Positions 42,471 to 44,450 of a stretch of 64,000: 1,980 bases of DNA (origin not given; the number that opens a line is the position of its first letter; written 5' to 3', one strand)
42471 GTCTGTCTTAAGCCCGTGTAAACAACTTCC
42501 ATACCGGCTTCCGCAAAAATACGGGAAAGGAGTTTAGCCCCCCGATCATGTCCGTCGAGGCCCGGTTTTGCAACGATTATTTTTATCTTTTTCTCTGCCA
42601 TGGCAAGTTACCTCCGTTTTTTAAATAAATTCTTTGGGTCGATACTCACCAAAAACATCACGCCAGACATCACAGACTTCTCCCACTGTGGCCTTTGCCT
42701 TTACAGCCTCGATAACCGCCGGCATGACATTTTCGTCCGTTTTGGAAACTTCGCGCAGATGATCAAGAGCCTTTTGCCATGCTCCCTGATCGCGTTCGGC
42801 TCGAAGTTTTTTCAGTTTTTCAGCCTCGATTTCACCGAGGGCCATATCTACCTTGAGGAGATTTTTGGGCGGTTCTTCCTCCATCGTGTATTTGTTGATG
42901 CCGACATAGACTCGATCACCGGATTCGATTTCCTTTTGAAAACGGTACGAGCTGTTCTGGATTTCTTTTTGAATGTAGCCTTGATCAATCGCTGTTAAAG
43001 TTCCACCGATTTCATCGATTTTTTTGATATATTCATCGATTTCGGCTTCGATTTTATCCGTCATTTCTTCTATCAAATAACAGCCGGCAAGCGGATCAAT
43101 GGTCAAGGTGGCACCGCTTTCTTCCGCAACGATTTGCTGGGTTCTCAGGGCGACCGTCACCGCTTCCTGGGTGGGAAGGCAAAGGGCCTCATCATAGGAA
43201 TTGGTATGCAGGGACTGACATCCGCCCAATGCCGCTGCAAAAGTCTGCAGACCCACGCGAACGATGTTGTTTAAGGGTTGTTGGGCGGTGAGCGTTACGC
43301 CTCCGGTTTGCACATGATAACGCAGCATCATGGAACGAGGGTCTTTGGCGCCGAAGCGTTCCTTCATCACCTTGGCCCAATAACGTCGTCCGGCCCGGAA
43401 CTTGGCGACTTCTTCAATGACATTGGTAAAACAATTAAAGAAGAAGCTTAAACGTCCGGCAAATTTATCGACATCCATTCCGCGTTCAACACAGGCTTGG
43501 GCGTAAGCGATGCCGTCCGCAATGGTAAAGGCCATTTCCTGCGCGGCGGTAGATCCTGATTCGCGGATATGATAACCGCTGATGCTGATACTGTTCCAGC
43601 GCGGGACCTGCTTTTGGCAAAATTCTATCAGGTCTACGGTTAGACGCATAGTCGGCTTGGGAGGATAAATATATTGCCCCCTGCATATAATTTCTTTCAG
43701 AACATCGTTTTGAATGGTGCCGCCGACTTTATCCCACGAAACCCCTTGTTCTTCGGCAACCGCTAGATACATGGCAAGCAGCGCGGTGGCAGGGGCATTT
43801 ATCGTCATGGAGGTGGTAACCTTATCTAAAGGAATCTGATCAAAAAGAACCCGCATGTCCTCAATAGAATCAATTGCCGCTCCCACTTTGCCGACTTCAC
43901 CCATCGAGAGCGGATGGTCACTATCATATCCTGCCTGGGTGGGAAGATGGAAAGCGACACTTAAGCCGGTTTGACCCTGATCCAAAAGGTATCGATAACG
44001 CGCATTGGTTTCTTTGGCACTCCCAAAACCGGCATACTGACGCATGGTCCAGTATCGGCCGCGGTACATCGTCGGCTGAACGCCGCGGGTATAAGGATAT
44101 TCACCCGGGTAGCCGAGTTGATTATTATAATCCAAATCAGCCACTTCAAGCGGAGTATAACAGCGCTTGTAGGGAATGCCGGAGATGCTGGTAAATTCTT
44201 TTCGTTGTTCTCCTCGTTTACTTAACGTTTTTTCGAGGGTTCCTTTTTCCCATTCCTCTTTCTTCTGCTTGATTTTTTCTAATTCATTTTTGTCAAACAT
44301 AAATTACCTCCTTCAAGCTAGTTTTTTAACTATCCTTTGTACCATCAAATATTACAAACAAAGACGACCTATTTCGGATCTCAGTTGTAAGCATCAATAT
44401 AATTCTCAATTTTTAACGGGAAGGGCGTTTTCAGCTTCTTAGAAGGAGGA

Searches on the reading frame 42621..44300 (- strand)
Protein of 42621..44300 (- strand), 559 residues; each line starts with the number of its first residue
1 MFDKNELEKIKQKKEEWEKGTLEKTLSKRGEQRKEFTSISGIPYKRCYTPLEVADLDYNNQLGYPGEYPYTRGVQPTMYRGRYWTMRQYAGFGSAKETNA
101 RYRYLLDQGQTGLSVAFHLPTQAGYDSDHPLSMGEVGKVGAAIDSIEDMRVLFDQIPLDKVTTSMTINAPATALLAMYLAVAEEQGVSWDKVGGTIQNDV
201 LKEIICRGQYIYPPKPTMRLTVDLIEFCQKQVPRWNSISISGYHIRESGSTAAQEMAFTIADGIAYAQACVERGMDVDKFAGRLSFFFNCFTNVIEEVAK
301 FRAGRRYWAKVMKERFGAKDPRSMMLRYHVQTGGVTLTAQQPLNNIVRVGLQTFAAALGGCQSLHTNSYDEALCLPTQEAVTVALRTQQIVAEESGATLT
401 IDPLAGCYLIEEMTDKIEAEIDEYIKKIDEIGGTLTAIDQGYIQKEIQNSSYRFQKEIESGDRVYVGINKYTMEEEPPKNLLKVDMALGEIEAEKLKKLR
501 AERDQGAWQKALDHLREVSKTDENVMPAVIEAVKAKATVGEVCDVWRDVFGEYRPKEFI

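Call 98: search_protein_families(library=pfam, proteins=[window:42621-44300:-], max_evalue=0.00001)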
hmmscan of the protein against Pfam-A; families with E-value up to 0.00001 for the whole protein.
window:42621-44300:- (559 aa): 1 family
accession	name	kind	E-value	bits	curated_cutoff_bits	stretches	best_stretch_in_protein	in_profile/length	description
PF01642.28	MM_CoA_mutase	-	1.6e-219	730.2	22.1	1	39-551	3-512/512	Methylmalonyl-CoA mutase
